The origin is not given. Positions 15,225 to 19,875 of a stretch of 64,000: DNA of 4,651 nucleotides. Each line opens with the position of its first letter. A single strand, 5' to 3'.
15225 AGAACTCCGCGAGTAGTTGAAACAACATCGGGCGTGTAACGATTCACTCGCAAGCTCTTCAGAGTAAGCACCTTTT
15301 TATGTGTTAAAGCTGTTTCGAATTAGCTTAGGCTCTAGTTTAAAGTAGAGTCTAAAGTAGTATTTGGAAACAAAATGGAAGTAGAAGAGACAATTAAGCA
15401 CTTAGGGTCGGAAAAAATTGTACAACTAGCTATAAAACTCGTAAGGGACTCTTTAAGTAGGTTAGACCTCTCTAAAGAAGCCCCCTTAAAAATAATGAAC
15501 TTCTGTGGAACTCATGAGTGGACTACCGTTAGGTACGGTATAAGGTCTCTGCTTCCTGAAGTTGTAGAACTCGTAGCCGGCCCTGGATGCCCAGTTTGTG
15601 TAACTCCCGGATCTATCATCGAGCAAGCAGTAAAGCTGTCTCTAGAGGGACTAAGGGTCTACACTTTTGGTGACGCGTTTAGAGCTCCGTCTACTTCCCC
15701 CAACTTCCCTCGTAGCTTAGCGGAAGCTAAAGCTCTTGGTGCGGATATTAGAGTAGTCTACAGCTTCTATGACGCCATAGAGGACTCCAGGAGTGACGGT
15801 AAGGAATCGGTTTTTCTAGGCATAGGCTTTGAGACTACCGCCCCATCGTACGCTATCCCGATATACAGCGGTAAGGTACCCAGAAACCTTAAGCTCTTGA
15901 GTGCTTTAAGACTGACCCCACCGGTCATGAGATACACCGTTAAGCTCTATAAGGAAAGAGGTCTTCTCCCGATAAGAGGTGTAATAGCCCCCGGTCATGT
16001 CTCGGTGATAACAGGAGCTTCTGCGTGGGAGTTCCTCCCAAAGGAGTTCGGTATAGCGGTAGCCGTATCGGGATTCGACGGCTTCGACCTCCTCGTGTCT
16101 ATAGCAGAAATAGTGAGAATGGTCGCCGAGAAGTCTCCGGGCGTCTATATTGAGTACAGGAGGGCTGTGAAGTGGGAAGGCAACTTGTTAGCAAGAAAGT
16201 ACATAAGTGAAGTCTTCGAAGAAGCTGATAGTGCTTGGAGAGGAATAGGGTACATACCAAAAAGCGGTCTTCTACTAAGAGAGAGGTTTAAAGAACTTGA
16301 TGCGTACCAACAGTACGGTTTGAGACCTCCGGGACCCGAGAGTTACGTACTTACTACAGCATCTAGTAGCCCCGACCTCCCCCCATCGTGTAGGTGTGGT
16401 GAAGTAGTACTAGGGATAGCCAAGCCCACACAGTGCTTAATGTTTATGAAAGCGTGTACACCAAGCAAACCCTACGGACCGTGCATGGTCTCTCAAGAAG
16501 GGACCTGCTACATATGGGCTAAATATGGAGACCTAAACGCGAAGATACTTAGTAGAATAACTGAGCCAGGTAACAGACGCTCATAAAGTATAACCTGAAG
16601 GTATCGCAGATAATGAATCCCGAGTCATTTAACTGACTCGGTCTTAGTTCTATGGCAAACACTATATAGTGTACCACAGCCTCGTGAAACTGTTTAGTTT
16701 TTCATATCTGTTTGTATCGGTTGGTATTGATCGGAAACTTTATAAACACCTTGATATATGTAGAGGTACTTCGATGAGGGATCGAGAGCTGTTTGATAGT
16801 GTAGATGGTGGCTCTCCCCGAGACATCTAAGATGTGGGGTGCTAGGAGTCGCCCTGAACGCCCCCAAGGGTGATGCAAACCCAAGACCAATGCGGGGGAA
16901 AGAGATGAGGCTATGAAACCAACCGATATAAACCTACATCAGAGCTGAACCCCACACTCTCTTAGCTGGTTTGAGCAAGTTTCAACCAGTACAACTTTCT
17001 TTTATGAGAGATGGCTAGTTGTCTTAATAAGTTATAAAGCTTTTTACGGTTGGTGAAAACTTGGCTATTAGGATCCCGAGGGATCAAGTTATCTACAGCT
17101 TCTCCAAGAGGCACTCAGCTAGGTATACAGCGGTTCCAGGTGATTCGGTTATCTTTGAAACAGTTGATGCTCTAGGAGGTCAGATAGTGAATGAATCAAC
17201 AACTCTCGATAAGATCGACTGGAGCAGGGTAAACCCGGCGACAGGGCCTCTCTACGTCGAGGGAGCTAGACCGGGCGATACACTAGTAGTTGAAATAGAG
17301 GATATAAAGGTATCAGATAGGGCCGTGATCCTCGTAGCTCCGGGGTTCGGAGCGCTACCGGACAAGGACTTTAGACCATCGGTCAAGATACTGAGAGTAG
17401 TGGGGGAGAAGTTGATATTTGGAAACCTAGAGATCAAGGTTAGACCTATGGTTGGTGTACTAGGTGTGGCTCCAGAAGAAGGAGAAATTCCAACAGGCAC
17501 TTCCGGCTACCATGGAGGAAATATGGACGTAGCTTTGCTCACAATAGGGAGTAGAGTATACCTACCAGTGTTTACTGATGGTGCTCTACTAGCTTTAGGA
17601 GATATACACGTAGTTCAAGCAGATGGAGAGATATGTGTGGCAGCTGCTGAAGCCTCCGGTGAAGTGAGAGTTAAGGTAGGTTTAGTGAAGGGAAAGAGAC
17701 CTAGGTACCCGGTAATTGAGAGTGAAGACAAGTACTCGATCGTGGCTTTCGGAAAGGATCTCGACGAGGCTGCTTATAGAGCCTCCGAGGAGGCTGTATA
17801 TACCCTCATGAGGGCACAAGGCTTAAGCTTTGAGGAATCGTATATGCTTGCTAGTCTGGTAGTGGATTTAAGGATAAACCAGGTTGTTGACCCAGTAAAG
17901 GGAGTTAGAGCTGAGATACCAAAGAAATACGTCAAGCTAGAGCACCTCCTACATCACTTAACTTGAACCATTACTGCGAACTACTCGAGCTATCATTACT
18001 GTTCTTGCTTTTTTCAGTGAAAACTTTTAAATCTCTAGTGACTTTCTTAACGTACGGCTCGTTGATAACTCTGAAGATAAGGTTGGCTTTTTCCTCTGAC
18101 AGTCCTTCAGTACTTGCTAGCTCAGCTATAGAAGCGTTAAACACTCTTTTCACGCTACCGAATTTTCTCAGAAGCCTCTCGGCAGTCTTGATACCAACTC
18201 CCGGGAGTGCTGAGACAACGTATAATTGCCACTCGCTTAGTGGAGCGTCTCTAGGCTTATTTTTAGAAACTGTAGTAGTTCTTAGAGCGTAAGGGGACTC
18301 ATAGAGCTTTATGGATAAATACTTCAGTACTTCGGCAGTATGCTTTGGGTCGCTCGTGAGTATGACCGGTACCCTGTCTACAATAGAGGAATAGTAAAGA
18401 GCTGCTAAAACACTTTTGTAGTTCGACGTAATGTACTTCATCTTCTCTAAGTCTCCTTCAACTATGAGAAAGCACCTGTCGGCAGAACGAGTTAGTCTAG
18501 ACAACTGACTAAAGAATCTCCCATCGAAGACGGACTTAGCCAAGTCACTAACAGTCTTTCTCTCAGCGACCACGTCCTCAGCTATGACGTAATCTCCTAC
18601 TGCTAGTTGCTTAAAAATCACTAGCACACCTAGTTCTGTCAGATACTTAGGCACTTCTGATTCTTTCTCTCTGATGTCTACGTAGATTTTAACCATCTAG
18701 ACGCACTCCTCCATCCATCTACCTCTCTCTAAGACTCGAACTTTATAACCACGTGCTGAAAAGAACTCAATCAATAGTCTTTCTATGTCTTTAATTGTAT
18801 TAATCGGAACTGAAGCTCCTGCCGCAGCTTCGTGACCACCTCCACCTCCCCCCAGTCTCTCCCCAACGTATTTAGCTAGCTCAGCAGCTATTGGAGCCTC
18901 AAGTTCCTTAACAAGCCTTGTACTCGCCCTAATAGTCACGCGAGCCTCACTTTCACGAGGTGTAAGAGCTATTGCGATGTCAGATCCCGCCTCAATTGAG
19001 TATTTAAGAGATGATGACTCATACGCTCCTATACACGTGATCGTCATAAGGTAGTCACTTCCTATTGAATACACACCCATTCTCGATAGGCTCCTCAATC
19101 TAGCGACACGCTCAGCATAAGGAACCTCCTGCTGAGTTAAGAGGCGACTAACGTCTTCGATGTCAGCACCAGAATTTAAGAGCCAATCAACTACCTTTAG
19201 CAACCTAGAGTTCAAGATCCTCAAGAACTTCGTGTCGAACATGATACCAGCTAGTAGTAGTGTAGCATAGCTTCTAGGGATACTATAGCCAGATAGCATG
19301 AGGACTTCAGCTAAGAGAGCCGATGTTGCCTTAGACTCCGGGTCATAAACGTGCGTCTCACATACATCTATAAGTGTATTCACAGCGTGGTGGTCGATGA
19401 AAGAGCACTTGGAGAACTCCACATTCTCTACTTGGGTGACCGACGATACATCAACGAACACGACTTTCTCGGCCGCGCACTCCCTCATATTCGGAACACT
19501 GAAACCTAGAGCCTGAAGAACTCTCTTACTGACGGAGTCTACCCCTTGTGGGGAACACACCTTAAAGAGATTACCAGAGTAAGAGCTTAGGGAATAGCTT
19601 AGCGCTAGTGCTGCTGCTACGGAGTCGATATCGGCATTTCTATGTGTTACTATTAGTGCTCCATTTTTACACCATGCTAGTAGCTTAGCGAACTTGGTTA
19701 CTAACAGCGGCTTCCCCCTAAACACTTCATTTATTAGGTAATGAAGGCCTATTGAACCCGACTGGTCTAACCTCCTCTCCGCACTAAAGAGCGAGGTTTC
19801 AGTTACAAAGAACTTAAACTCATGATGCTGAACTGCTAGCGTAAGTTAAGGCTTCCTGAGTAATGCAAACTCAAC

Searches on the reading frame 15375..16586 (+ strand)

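Call 60: search_protein_families(library=pfam, proteins=[window:15375-16586:+], max_evalue=0.00001)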
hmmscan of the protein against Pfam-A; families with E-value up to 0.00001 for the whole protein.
window:15375-16586:+ (403 aa): 1 family
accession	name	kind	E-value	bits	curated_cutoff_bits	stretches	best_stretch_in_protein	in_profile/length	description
PF01924.21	HypD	-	6e-119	397.7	25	1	33-385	15-351/351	Hydrogenase formation hypA family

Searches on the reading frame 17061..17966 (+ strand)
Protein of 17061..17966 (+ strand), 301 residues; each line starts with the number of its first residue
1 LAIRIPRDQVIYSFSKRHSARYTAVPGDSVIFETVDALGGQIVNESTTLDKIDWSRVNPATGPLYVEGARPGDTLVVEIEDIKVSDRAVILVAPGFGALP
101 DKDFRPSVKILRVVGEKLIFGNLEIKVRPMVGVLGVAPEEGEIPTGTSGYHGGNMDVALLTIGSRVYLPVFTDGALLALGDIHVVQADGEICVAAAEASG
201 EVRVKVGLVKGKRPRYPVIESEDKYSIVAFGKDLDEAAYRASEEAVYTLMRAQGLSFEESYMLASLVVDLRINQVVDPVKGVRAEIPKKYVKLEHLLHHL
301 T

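Call 60: search_protein_families(library=pfam, proteins=[window:17061-17966:+], max_evalue=0.00001)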
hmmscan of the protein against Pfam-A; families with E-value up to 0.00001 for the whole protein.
window:17061-17966:+ (301 aa): 1 family
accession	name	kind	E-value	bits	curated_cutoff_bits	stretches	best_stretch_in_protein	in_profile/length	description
PF03069.20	FmdA_AmdA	-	2.5e-36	125.8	27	2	150-277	208-356/373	Acetamidase/Formamidase family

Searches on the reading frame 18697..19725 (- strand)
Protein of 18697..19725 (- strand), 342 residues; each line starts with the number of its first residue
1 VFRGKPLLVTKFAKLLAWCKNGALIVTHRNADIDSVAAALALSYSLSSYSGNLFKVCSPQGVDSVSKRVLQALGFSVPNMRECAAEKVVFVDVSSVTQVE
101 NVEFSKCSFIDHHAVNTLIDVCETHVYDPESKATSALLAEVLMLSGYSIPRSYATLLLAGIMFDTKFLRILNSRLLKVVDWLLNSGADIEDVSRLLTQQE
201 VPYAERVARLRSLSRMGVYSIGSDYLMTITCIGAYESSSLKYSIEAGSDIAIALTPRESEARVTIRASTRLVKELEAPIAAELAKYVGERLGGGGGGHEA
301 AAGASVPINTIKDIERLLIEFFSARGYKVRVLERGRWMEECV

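Call 60: search_protein_families(library=pfam, proteins=[window:18697-19725:-], max_evalue=0.00001)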
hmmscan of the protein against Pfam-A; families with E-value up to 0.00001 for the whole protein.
window:18697-19725:- (342 aa): 2 families
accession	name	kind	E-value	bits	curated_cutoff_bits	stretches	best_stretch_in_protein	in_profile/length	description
PF01368.27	DHH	-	3e-12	47.4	28.1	1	24-161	3-125/125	DHH family, N-terminal domain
PF02272.25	DHHA1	-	5.4e-07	30.4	25.9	1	252-323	34-101/102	DHHA1 domain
